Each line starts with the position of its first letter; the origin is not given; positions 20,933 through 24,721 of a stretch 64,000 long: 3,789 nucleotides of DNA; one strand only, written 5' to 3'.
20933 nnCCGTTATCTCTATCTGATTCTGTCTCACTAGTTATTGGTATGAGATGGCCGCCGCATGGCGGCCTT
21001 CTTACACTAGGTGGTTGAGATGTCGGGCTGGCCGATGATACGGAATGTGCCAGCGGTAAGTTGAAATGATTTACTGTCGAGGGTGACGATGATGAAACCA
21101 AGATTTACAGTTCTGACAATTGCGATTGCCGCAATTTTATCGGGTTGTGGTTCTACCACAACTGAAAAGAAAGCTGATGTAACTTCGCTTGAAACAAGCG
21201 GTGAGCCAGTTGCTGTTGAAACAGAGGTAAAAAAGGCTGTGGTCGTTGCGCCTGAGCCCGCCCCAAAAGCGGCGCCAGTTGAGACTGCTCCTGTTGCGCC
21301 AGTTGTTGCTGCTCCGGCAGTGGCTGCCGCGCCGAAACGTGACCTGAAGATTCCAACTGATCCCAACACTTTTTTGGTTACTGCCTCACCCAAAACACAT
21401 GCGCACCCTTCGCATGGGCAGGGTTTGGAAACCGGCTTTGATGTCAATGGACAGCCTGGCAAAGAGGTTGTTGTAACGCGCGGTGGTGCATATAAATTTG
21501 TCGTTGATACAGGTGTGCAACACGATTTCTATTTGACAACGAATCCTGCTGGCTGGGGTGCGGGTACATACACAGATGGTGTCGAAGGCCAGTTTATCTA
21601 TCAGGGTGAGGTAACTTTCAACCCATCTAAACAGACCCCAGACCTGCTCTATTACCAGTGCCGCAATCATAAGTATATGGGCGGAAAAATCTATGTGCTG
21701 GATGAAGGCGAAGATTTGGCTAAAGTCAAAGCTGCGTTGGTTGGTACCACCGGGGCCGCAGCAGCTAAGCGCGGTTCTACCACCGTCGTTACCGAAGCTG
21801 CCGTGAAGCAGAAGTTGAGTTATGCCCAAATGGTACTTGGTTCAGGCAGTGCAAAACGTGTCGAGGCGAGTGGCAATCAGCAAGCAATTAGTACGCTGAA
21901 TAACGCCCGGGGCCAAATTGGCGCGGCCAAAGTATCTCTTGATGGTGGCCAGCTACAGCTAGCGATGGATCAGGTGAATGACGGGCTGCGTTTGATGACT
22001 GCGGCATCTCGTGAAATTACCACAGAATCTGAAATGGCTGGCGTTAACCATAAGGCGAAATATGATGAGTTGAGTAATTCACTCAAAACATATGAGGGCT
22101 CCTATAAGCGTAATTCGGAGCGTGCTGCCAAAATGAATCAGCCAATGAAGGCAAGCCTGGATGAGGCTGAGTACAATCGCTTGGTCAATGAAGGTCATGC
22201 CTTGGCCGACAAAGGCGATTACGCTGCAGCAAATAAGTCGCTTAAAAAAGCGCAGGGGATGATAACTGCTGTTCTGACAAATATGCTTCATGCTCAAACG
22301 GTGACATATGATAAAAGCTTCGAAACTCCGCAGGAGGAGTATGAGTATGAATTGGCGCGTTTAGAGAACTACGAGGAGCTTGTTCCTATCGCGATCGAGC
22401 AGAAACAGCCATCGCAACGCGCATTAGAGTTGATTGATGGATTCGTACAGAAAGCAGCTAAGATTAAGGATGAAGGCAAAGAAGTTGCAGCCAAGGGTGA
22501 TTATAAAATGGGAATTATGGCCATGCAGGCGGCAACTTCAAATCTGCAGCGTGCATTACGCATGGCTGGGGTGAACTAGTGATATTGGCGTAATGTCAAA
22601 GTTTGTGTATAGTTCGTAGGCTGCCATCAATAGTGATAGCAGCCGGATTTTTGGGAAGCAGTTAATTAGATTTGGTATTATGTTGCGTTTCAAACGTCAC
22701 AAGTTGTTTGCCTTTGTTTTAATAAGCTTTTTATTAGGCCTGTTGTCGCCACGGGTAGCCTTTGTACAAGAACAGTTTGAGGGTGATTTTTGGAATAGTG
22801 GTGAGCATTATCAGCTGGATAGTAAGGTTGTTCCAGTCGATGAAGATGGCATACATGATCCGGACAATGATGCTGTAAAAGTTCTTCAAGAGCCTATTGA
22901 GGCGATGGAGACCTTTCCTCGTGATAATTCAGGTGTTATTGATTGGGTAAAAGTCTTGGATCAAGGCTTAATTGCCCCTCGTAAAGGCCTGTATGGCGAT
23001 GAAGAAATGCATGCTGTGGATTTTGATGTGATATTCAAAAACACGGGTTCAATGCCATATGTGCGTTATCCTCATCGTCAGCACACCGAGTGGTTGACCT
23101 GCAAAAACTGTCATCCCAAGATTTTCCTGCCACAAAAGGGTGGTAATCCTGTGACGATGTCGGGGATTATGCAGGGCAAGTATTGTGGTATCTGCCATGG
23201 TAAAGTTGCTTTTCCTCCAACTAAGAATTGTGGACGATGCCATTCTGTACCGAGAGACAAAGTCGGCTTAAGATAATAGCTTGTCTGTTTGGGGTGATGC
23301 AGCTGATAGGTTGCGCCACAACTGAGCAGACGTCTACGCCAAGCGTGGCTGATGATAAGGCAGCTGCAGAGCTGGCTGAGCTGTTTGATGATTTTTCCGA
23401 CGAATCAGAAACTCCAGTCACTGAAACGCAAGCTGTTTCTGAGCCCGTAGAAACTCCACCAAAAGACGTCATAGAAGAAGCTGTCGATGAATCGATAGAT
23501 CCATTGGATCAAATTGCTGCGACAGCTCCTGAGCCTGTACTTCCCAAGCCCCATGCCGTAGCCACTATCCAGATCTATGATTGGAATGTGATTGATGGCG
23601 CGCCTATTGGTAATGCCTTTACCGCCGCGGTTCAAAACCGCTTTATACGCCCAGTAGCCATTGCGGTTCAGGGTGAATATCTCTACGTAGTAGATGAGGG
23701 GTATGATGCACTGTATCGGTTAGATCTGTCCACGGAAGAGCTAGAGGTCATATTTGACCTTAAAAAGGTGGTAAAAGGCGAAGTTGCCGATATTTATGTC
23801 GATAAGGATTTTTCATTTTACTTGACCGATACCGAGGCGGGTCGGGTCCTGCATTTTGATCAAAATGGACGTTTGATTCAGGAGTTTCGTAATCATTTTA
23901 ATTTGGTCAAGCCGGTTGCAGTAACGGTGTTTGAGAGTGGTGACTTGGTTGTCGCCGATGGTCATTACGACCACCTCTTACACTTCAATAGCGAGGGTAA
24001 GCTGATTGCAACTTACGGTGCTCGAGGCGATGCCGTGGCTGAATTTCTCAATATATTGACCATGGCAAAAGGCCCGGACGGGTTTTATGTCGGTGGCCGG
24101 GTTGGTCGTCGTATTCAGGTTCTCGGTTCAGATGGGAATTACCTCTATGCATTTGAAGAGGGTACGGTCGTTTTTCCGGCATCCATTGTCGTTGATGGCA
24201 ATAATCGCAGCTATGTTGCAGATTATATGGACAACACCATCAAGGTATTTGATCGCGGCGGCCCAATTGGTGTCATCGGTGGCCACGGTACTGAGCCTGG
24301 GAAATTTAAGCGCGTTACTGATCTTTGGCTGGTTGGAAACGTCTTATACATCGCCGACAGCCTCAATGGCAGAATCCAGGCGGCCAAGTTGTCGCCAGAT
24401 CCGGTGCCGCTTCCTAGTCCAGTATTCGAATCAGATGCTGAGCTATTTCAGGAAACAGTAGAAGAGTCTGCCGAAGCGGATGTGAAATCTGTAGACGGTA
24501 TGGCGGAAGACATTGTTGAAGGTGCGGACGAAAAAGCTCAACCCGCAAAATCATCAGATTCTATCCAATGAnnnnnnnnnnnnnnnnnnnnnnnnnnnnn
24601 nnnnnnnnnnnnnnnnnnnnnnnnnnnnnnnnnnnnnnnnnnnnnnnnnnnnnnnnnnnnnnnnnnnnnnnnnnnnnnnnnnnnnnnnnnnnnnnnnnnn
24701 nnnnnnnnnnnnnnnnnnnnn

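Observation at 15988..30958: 13-gene cytochrome / OM-barrel / cupredoxin / NHL operon with private haem-attachment genes: candidate undescribed trans-envelope electron conduit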

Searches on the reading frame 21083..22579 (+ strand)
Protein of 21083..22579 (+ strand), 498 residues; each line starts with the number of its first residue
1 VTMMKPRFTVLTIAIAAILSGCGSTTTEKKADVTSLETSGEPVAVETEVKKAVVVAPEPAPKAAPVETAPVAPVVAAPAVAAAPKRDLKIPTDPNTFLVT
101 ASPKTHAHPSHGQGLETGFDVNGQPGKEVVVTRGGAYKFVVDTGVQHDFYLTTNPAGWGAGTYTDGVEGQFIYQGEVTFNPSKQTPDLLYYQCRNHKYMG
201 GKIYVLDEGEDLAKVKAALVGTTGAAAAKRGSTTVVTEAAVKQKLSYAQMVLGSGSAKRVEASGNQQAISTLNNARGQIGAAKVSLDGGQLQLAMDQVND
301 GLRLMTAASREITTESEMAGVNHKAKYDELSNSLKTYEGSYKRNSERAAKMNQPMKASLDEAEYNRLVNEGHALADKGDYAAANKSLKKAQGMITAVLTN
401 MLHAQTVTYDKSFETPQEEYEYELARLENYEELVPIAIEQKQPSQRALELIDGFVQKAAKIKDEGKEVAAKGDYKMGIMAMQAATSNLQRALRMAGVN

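Call 4: search_protein_families(library=pfam, proteins=[window:21083-22579:+], max_evalue=0.01)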
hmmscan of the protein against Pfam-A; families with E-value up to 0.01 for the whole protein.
window:21083-22579:+ (498 aa): 1 family
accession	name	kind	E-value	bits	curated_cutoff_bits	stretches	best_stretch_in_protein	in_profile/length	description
PF25489.1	At5g54830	-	2.4e-07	31.2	27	1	119-207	29-126/126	At5g54830-like domain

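Call 57: search_solved_structures(query=A3, max_evalue=10, show_alignments=3)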
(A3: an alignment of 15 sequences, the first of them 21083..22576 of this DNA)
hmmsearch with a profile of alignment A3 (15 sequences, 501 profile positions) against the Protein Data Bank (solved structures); distinct sequences matched with E-value up to 10: 21.
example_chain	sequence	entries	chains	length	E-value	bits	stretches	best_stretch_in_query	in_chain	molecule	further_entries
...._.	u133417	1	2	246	0.00038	22.9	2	260-347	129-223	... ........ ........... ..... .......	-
7uni_A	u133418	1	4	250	0.00041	22.8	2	260-347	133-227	SP2-ZnPPaM designed chlorophyll dimer protein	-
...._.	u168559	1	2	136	0.014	17.7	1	262-383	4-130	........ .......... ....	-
8fit_A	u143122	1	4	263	0.07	15.4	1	271-332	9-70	cs074A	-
3tu6_A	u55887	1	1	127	0.096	15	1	155-233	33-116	Pseudoazurin (Blue copper protein)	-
9snn_A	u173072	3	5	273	0.14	14.4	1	274-357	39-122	ancestral PcpI (aPcpI) | ancestral PcpI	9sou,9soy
4z0b_H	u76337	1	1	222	0.26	13.5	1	161-225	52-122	antibody heavy chain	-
9bqx_A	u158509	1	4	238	0.32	13.2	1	328-414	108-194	Amphiphysin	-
8fbo_A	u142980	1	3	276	0.72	12.1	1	277-316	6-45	KWOCA_102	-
2e5l_T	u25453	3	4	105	1.1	11.4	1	349-402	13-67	30S ribosomal protein S20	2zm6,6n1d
1i94_T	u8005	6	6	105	1.4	11.1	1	349-402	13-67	30S RIBOSOMAL PROTEIN S20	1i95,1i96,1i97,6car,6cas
5xi8_A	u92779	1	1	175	1.4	11.1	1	269-342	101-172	Beta-barrel assembly-enhancing protease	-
1fjg_T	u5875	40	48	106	1.5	11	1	349-402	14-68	30S RIBOSOMAL PROTEIN S20 | RIBOSOMAL PROTEIN S20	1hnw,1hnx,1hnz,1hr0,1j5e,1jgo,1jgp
5fzr_A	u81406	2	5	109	1.5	11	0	351-393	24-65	DESIGNED TPR PROTEIN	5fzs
4gkj_T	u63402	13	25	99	1.5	11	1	349-402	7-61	30S ribosomal protein S20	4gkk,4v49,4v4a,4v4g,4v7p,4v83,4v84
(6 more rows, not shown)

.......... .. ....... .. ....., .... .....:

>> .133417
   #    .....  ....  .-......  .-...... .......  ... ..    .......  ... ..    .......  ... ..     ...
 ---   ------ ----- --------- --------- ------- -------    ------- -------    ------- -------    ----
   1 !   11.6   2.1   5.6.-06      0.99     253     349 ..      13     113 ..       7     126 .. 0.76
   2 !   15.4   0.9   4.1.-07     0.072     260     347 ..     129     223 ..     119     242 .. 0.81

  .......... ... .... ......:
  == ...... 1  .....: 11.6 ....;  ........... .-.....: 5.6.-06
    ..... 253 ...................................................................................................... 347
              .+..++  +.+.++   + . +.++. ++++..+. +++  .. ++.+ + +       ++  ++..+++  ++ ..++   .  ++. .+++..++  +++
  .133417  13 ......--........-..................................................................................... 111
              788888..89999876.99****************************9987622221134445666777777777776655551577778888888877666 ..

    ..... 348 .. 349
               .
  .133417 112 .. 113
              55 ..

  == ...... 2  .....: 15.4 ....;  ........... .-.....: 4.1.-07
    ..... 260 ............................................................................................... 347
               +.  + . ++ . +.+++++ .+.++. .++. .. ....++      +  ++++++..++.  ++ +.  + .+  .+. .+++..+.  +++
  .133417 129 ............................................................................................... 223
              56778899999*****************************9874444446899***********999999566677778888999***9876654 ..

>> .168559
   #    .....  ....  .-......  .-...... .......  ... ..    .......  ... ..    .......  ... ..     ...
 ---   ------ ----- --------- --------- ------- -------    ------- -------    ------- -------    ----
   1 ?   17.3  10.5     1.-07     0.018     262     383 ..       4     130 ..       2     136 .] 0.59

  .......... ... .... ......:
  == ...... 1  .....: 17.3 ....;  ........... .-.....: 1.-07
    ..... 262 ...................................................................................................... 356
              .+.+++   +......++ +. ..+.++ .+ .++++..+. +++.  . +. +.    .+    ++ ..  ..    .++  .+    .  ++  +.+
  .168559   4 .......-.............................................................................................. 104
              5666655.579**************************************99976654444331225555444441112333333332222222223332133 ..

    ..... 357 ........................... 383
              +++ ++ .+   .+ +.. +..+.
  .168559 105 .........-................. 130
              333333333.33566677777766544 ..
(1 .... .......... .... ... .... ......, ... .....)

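Call 71: find_homologous_proteins(query=window:21083-22576:+, max_evalue=0.00001)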
Query window:21083-22576:+ (498 aa): 220 proteins with E <= 0.00001 among 8000 candidates; the best 120 are listed.
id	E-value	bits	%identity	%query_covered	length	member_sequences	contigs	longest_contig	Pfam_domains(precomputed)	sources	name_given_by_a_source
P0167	0.0e+0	1079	100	100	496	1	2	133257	PF25489.2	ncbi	-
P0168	2.8e-262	889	82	100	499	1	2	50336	PF25489.2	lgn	-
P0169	2.3e-246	836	78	99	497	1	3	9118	PF25489.2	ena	-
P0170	1.0e-244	831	77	99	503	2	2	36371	PF25489.2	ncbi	-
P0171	1.9e-242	823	76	100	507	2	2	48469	PF25489.2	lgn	-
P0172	8.4e-239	811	74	99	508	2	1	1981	PF25489.2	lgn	-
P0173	7.4e-233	792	75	100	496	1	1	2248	PF25489.2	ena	-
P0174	1.1e-231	788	75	100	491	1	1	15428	PF25489.2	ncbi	-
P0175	1.2e-230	785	74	99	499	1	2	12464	PF25489.2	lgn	-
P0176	1.3e-230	784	74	100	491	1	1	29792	PF25489.2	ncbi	-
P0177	1.4e-230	784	74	100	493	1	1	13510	PF25489.2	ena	-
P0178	9.1e-230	782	73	99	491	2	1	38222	PF25489.2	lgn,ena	-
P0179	2.6e-229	780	72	100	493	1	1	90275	PF25489.2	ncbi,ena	-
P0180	6.3e-228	775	73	100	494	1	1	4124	PF25489.2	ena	-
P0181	1.0e-227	775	72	100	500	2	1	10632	PF25489.2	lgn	-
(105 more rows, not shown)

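Call 79: predict_structure(alignment_id=A4)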
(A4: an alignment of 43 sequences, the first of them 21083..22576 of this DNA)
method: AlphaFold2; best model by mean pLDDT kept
length: 498 residues; sequences in the alignment: 43
mean_pLDDT: 83.3   pTM: 0.39
mean pLDDT of the five models: 83.3, 82.7, 80.6, 80.3, 78.0
residues with pLDDT >= 90: 329; 70-90: 56; 50-70: 29; < 50: 84
segments of 3 or more residues with pLDDT < 50: 1-4, 7-60, 62-70, 225-233, 315-319
pLDDT, mean of each block of 10 residues (from residue 1): 45 48 36 37 39 41 46 52 71 97 95 93 97 98 91 89 94 97 96 95 96 91 50 74 97 90 88 96 97 93 91 59 89 96 94 91 98 94 95 94 69 91 97 97 96 98 98 97 98 93
secondary structure, 60 per line:
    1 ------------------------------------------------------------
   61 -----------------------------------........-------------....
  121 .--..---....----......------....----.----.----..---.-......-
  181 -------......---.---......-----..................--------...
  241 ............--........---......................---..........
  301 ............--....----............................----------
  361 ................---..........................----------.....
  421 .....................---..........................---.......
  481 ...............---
elements in order: E96-103 E117-121 E129-132 E137-142 E149-152 E174-179 E188-193 E201-206 H212-229 H238-252 H255-262 H266-287 H291-312 H315-318 H323-350 H361-376 H380-405 H416-441 H445-470 H474-495

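Call 81: fold_search(model_id=the predicted structure, library=pdb)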
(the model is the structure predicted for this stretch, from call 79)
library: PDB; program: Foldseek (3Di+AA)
matches with E <= 10: 429; with E <= 0.001: 8
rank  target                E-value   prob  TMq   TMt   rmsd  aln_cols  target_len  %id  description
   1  7wgu_B                1.1e-04  0.96  0.13  0.18  27.1       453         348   13  Crystal structure of metal-binding protein EfeO from Escherichia coli (released 2022-12-14)
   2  1gy2_A                3.0e-04  1.00  0.15  0.42   6.1       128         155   20  Crystal structure of Met148Leu rusticyanin (released 2002-05-23)
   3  1rcy                  3.7e-04  1.00  0.15  0.41   6.3       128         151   19  RUSTICYANIN (RC) FROM THIOBACILLUS FERROOXIDANS (released 1997-05-15)
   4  1e30_A                5.3e-04  1.00  0.15  0.42   5.8       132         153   16  Crystal structure of the Met148Gln mutant of rusticyanin at 1.5 Angstrom resolution (released 2000-07-28)
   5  1gy1_A                5.3e-04  1.00  0.15  0.41   6.1       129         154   18  Crystal structures of Ser86Asp and Met148Leu Rusticyanin (released 2002-05-23)
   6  2cak                  6.2e-04  1.00  0.15  0.41   5.6       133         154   19  1.27Angstrom Structure of Rusticyanin from Thiobacillus ferrooxidans (released 2006-03-08)
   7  2cal                  7.2e-04  1.00  0.15  0.41   6.1       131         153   18  Crystal structure of His143Met rusticyanin (released 2006-01-05)
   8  1a3z                  7.2e-04  1.00  0.14  0.39   6.4       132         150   19  REDUCED RUSTICYANIN AT 1.9 ANGSTROMS (released 1998-07-29)
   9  7f0v_A                1.2e-03  1.00  0.16  0.17   7.2       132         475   17  Structure of the M305I mutant of CueO (released 2022-06-15)
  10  2fqd                  1.2e-03  1.00  0.15  0.16   7.2       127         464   16  Crystal Structures of E. coli Laccase CueO under different copper binding situations (released 2007-01-30)
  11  2fqg                  1.2e-03  1.00  0.16  0.17   7.2       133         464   16  Crystal Structures of E. coli Laccase CueO under different copper binding situations (released 2007-01-30)
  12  3od3                  1.3e-03  1.00  0.16  0.16   7.3       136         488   17  CueO at 1.1 A resolution including residues in previously disordered region (released 2011-09-07)
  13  2fqf                  1.4e-03  1.00  0.15  0.16   7.2       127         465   16  Crystal Structures of E. coli Laccase CueO under different copper binding situations (released 2007-01-30)
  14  4e9q                  1.4e-03  1.00  0.15  0.16   7.0       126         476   17  Multicopper Oxidase CueO (data2) (released 2013-05-01)
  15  1kv7                  1.4e-03  1.00  0.15  0.16   7.4       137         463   15  Crystal Structure of CueO, a multi-copper oxidase from E. coli involved in copper homeostasis (released 2002-02-06)
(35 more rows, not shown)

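Call 88: search_protein_families(library=ncbifam, proteins=[window:21089-22576:+], max_evalue=0.001)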
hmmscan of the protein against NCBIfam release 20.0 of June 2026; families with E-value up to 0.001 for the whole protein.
window:21089-22576:+ (496 aa): 0 families

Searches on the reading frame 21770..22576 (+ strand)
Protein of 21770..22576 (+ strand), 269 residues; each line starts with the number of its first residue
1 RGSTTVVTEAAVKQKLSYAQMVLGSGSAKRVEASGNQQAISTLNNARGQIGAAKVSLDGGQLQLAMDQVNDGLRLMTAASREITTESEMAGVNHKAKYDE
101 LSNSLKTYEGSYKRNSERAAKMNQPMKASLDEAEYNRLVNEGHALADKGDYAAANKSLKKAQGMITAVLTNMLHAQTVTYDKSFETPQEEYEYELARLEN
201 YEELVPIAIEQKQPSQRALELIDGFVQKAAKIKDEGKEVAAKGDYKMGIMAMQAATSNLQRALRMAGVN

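Call 84: search_protein_families(library=pfam, proteins=[window:21770-22576:+], max_evalue=1)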
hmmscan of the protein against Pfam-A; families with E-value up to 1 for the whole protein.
window:21770-22576:+ (269 aa): 3 families
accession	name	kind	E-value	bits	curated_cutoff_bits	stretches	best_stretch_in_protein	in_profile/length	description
PF13181.12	TPR_8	-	0.067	13.8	25.7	1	138-162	4-28/34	Tetratricopeptide repeat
PF03628.18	PapG_C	-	0.14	12.5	20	1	66-105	62-101/108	PapG chaperone-binding domain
PF22360.1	SbsC_spectrin-like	-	0.8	10.9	26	1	145-168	16-39/62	SbsC,spectrin-like repeat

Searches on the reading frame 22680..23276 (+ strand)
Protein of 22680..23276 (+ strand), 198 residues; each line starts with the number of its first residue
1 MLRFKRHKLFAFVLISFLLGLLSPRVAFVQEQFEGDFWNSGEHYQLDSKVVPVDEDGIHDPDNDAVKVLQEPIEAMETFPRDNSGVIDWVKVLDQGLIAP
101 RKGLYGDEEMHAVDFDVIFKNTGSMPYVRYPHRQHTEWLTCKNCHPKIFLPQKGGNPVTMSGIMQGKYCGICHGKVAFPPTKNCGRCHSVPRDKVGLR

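Call 4: search_protein_families(library=pfam, proteins=[window:22680-23276:+], max_evalue=0.01)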
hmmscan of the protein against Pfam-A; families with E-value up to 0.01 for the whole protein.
window:22680-23276:+ (198 aa): 2 families
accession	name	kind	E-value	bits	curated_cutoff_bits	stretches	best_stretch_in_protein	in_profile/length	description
PF14522.11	Cytochrome_C7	-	1.3e-12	47.8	24.8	1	128-189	1-67/67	Cytochrome c7 and related cytochrome c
PF02085.21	Cytochrom_CIII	-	0.0037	18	22.9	0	123-175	16-55/101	Class III cytochrome C family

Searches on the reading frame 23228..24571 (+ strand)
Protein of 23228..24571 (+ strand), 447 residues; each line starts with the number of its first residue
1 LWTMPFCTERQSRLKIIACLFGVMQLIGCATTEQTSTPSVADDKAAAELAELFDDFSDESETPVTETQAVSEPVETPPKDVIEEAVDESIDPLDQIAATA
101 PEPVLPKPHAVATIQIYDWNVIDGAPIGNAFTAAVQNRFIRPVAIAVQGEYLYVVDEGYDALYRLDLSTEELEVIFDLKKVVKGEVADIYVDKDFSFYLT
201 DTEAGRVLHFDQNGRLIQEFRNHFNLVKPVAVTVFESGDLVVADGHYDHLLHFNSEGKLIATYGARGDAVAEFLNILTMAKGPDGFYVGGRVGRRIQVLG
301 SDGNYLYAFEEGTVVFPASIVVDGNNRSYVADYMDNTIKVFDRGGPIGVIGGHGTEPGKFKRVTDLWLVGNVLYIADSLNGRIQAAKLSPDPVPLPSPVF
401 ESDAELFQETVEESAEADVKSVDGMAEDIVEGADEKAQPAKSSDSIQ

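Call 5: search_protein_families(library=pfam, proteins=[window:23228-24571:+], max_evalue=0.01)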
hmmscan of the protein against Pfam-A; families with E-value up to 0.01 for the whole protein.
window:23228-24571:+ (447 aa): 2 families
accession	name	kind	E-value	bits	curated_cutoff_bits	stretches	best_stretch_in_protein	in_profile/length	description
PF01436.27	NHL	-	6.6e-08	32.6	20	0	228-251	3-25/28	NHL repeat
PF08450.18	SGL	-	0.0013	18.8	26.3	0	148-220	144-220/246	SMP-30/Gluconolactonase/LRE-like region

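Call 88: search_protein_families(library=ncbifam, proteins=[window:23237-24568:+], max_evalue=0.001)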
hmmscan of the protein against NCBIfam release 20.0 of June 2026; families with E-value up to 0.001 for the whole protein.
window:23237-24568:+ (444 aa): 2 families
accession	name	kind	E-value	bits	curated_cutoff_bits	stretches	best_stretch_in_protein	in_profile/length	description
NF035926.1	scyF_NHL_VPEP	equivalog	4.4e-20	72.2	350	2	226-342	154-277/376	scytonemin biosynthesis PEP-CTERM protein ScyF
NF047780.1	LIC12708_fam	subfamily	2.4e-06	26.7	150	0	159-222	34-97/391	LIC_12708 family protein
